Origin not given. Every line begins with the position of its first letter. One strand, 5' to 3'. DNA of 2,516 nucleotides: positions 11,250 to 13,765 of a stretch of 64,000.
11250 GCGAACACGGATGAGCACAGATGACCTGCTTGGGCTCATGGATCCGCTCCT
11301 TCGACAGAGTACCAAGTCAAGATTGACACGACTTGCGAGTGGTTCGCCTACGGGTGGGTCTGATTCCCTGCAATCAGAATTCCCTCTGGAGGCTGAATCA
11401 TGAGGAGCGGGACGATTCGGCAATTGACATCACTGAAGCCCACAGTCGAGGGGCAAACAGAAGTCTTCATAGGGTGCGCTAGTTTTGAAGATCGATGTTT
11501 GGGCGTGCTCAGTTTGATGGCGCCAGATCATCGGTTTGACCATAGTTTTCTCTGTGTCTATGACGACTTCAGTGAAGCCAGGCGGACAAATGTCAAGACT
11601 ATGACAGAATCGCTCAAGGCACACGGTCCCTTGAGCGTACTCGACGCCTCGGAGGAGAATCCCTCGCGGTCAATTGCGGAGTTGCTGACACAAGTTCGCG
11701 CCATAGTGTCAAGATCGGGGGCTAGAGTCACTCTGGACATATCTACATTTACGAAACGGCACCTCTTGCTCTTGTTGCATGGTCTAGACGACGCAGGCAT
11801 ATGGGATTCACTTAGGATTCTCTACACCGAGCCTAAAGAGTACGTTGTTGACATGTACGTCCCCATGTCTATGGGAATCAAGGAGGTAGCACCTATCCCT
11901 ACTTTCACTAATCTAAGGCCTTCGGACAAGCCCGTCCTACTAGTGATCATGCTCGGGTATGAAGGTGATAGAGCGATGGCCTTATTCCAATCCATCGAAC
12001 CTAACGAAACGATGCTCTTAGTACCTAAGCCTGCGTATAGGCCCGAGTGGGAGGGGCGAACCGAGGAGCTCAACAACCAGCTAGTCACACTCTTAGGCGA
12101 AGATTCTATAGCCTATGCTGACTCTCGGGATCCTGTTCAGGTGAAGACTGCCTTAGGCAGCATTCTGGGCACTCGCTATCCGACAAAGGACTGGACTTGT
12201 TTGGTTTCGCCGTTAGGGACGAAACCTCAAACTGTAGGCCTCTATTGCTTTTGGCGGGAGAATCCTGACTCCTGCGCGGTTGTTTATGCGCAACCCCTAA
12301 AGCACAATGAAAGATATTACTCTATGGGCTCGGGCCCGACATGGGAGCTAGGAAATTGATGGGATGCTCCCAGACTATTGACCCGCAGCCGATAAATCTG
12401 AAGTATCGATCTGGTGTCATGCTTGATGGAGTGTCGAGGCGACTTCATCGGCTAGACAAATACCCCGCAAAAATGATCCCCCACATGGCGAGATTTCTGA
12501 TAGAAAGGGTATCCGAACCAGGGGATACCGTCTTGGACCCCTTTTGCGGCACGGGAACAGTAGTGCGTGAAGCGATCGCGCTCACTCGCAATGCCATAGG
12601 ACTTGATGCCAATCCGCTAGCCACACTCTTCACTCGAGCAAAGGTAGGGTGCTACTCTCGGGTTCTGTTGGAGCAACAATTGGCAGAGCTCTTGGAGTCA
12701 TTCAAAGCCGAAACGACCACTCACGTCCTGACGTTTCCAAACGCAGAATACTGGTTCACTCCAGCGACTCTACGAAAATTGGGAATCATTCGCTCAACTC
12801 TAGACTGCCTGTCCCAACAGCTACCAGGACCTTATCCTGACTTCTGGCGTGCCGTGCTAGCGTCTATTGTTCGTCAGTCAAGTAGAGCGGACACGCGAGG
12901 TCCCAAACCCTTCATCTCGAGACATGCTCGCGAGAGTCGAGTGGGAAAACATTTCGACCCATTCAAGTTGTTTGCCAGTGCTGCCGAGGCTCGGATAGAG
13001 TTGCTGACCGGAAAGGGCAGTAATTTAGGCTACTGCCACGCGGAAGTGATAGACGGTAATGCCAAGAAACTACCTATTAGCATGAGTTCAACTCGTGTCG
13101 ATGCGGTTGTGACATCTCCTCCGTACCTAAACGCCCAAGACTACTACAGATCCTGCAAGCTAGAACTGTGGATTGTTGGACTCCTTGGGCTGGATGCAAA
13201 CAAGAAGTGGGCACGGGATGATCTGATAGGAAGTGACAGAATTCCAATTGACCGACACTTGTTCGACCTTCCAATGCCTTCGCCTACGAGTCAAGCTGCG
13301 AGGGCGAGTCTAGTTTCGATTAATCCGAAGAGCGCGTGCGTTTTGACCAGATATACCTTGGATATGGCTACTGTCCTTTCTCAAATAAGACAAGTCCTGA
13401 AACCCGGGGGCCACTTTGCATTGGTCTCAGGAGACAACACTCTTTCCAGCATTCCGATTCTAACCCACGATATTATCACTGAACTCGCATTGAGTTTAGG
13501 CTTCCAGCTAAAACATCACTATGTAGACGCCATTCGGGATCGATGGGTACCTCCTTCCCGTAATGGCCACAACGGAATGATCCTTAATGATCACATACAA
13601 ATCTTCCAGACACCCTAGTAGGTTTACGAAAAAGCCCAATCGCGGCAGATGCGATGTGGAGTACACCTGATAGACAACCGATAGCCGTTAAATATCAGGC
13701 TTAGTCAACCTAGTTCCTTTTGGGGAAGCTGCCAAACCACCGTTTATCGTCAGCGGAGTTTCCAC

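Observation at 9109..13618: Translationally coupled operon: TIR-P-loop ATPase, unknown 319-aa protein, DNA methyltransferase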

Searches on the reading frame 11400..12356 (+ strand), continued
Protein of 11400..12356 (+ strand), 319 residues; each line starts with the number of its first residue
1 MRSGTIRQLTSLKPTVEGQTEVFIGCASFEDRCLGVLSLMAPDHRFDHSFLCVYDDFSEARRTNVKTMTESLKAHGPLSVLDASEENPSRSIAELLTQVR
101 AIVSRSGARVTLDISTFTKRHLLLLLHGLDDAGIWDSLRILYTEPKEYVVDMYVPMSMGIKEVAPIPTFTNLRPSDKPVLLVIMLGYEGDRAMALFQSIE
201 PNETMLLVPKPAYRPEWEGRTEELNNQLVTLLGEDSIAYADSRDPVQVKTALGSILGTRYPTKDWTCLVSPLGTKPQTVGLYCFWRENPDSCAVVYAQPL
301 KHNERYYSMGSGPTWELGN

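Call 85: search_protein_families(library=pfam, proteins=[P0281, P0323, P0348, P0325, P0334, P0347, P0361, P0302, P0244, P0336], max_evalue=0.01)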
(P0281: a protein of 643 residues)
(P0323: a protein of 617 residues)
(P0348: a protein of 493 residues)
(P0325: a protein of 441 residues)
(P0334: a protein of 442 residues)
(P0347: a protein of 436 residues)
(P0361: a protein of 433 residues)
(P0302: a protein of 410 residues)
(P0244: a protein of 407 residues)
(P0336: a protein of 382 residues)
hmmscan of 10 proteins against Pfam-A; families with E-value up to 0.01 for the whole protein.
P0281 (643 aa): 2 families
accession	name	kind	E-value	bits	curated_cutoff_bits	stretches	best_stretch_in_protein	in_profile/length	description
PF01555.25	N6_N4_Mtase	-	1.8e-15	57.9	26.7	2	247-313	151-216/221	DNA methylase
PF01170.24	UPF0020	-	2.3e-06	27.9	22.3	1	259-304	8-54/197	RMKL-like, methyltransferase domain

P0323 (617 aa): 0 families

P0348 (493 aa): 2 families
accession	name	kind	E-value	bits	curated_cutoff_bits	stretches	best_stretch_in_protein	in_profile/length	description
PF19810.5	HFX_2341_N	-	0.0013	19.6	30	0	344-418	4-78/120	HFX_2341-like, N-terminal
PF19652.4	DUF6155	-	0.008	16.4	27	0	116-176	106-166/170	Family of unknown function (DUF6155)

P0325 (441 aa): 0 families

P0334 (442 aa): 0 families

P0347 (436 aa): 0 families

P0361 (433 aa): 0 families

P0302 (410 aa): 1 family
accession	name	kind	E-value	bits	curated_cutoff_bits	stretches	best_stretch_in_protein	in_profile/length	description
PF18929.5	DUF5678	-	0.00011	22.4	23.2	1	357-384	10-37/49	Family of unknown function (DUF5678)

P0244 (407 aa): 1 family
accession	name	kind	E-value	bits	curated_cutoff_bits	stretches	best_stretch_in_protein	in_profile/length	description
PF22662.2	Csa3_N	-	0.0068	16.9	27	0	22-112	8-95/120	Csa3 CRISPR-associated Rossmann-like domain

P0336 (382 aa): 0 families

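Call 95: search_protein_families(library=padloc, alignment_id=A5, max_evalue=0.00001)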
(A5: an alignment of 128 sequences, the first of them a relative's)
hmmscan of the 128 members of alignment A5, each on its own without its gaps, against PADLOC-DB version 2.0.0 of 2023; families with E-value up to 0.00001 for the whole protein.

A. member 1, L001:4955-5569:- (205 aa): 0 families

B. families by the number of members that match (of 128 scanned): 271 families (the first 25 are shown)
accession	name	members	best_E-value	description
PDLC03099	Specificity_I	3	1.2e-103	Type I specificity subunit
PDLC03133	Specificity_I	3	3e-88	Type I specificity subunit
PDLC03068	Specificity_I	3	2.8e-77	Type I specificity subunit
PDLC03092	Specificity_I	3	4.8e-74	Type I specificity subunit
PDLC03063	Specificity_I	3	9.5e-61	Type I specificity subunit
PDLC03161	Specificity_I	3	5.6e-56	Type I specificity subunit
PDLC03089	Specificity_I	3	1.8e-55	Type I specificity subunit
PDLC03055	Specificity_I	3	3.2e-55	Type I specificity subunit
PDLC03168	Specificity_I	3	3e-54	Type I specificity subunit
PDLC03086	Specificity_I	3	1.7e-53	Type I specificity subunit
PDLC03592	Specificity_II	3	2.9e-52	Type II specificity subunit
PDLC03163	Specificity_I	3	2e-47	Type I specificity subunit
PDLC03019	MTase_I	3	1.6e-45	Type I methyltransferase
PDLC03108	Specificity_I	3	3.8e-45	Type I specificity subunit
PDLC03122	Specificity_I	3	1.5e-44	Type I specificity subunit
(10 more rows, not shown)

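Call 96: search_protein_families(library=pfam, alignment_id=A5, max_evalue=0.00001)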
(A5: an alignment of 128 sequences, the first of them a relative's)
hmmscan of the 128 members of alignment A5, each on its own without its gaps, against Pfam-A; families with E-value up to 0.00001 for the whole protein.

A. member 1, L001:4955-5569:- (205 aa): 0 families

B. families by the number of members that match (of 128 scanned): 134 families (the first 25 are shown)
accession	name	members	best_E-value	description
PF00303.24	Thymidylat_synt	4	1.7e-124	Thymidylate synthase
PF02786.22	CPSase_L_D2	3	1.8e-70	Carbamoyl-phosphate synthase L chain, ATP binding domain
PF13561.12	adh_short_C2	3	3.1e-60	Enoyl-(Acyl carrier protein) reductase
PF00106.31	adh_short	3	9.5e-57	short chain dehydrogenase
PF01420.25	Methylase_S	3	1.1e-37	Type I restriction modification DNA specificity domain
PF08659.16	KR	3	1.8e-16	KR domain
PF10088.15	DUF2326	2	6.5e-44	Uncharacterised protein conserved in bacteria (DUF2326)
PF07506.17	RepB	2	6.1e-43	RepB plasmid partitioning protein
PF00589.27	Phage_integrase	2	3e-36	Phage integrase family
PF13614.12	AAA_31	2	1.3e-33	AAA domain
PF00528.27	BPD_transp_1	2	5.5e-31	Binding-protein-dependent transport system inner membrane component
PF13385.13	Laminin_G_3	2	4.7e-20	Concanavalin A-like lectin/glucanases superfamily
PF01656.29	CbiA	2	7.9e-19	CobQ/CobB/MinD/ParA nucleotide binding domain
PF13589.12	HATPase_c_3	2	1.1e-17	Histidine kinase-, DNA gyrase B-, and HSP90-like ATPase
PF13683.12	rve_3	2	1.4e-15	Integrase core domain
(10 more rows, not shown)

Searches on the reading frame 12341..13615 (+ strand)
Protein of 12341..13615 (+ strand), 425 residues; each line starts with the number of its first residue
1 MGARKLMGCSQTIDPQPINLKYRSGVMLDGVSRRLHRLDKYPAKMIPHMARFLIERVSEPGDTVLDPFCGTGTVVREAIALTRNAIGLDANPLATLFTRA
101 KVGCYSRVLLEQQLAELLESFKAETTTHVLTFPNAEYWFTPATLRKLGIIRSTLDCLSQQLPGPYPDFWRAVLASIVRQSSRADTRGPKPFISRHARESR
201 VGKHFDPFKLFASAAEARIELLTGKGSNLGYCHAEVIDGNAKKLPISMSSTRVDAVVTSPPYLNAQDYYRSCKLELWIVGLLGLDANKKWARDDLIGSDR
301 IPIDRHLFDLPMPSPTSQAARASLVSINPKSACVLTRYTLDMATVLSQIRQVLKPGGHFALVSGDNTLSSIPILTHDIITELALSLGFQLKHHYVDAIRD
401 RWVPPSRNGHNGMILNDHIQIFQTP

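Call 3: search_protein_families(library=pfam, proteins=[window:12341-13615:+], max_evalue=0.01)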
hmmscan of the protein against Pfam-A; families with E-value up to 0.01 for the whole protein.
window:12341-13615:+ (425 aa): 6 families
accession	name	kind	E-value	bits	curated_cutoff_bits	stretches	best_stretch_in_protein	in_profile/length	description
PF01555.25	N6_N4_Mtase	-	4.4e-18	66.5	26.7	1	37-91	159-212/221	DNA methylase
PF01170.24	UPF0020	-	2.3e-09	37.7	22.3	1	35-86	2-54/197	RMKL-like, methyltransferase domain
PF13847.12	Methyltransf_31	-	7.8e-06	26.1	27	0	332-365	81-113/145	Methyltransferase domain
PF13649.12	Methyltransf_25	-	1.5e-05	26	27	0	64-141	1-79/97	Methyltransferase domain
PF08241.18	Methyltransf_11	-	0.00076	20.5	21.2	0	339-360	73-94/95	Methyltransferase domain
PF08242.18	Methyltransf_12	-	0.0053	17.9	30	0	338-359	77-98/98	Methyltransferase domain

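Call 4: search_protein_families(library=padloc, proteins=[window:12341-13615:+], max_evalue=0.01)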
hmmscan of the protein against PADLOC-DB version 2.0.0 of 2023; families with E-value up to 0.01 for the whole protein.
window:12341-13615:+ (425 aa): 55 families (the best 25 are shown)
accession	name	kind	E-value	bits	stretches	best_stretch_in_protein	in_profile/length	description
PDLC03322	MTase_II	-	2.6e-36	123.5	1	35-409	36-421/446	Type II methyltransferase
PDLC03362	MTase_II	-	7.6e-34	115.3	1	36-421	44-433/438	Type II methyltransferase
PDLC03239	MTase_II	-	3.8e-25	86.5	1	34-278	64-310/442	Type II methyltransferase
PDLC03380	MTase_II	-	3.5e-23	80.4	1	35-111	31-107/393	Type II methyltransferase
PDLC03353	MTase_II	-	4.1e-21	73.7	2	37-90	186-238/260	Type II methyltransferase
PDLC03325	MTase_II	-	2.3e-20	70.7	2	40-152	71-177/426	Type II methyltransferase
PDLC03224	MTase_II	-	5.3e-20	69.8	3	243-280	287-324/481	Type II methyltransferase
PDLC03364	MTase_II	-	1.2e-18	65.3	1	32-281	29-268/380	Type II methyltransferase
PDLC03306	MTase_II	-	1.4e-14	51.9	1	27-402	22-401/422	Type II methyltransferase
PDLC03387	MTase_II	-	7.1e-14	49.6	2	43-93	216-266/289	Type II methyltransferase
PDLC03350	MTase_II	-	6.9e-13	46.7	2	42-101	235-294/312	Type II methyltransferase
PDLC03369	MTase_II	-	1.4e-12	45.2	2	36-122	115-200/532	Type II methyltransferase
PDLC03389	MTase_II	-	1.4e-12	45.1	1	250-397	277-425/445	Type II methyltransferase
PDLC03249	MTase_II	-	2.9e-12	44.2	1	33-123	102-201/541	Type II methyltransferase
PDLC04134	mad2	-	5e-12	43.4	2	47-102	277-333/492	mads_2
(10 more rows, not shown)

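Call 5: search_protein_families(library=ncbifam, proteins=[window:12341-13615:+], max_evalue=0.01)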
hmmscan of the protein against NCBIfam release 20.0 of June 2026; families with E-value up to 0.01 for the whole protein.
window:12341-13615:+ (425 aa): 10 families
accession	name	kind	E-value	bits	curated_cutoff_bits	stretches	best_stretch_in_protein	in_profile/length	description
TIGR01177.1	TIGR01177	hypoth_equivalog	5e-14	52.3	316.55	2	41-90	162-212/330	TIGR01177 family methyltransferase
NF043040.1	corrin_prot_MT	hypoth_equivalog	9e-07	28.5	180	1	48-125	29-110/216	corrinoid protein-associated methyltransferase CpaM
NF040721.1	Trm14_Arch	equivalog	1.5e-06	27.6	280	1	30-84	160-215/370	tRNA (guanine(6)-N2)-methyltransferase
NF008572.0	PRK11524.1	equivalog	1.6e-05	24.2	292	1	15-91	167-245/294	adenine-specific DNA-methyltransferase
NF050803.1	DnaMtaseCcrMCaul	equivalog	3e-05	23.1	830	1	51-95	197-240/350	adenine-specific DNA-methyltransferase CcrM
NF040850.1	Trm14_Thcoccales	equivalog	3.1e-05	23.1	480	1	32-77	189-234/365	tRNA (guanine(6)-N2)-methyltransferase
NF010253.0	PRK13699.1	subfamily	0.00016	21.4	244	1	50-89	153-192/226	DNA methyltransferase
NF045667.1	MTase_DVU1556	equivalog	0.00041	19.9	155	0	59-98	21-61/213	DVU_1556 family methyltransferase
NF042963.1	DUF1156_antiphage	equivalog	0.0044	15.2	1000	1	63-102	186-225/960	anti-phage-associated DUF1156 domain-containing protein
NF008748.0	PRK11783.1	equivalog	0.0082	14.4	466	0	31-84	161-216/704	bifunctional 23S rRNA (guanine(2069)-N(7))-methyltransferase RlmK/23S rRNA (guanine(2445)-N(2))-methyltransferase RlmL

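Call 52: search_solved_structures(query=window:12359-13615:+, max_evalue=0.01)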
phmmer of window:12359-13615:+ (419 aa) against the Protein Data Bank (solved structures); distinct sequences matched with E-value up to 0.01: 9.
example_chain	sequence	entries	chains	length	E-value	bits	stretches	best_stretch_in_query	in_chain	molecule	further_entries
8s9m_A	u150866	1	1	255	8.2e-06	28.5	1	31-86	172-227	DNA cytosine-N4 methyltransferase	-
8s9n_A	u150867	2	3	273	1e-05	28.2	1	31-86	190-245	DNA cytosine-N4 methyltransferase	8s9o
2zie_A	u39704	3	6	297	1.2e-05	28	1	35-87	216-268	Putative modification methylase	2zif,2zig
1eg2_A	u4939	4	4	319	0.00036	23.1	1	34-89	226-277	MODIFICATION METHYLASE RSRI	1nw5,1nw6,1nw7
1nw8_A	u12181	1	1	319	0.00038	23.1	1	34-89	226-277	MODIFICATION METHYLASE RSRI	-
6zxw_G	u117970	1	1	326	0.00039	23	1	35-84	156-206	tRNA (Guanine(10)-N2)-dimethyltransferase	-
6zxv_A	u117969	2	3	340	0.00044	22.8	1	35-84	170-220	tRNA (Guanine(10)-N2)-dimethyltransferase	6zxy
5hfj_A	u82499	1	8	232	0.0012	21.4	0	10-85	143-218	Adenine specific DNA methyltransferase (DpnA)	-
5hek_A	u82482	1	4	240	0.0012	21.4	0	10-85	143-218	Adenine specific DNA methyltransferase (DpnA)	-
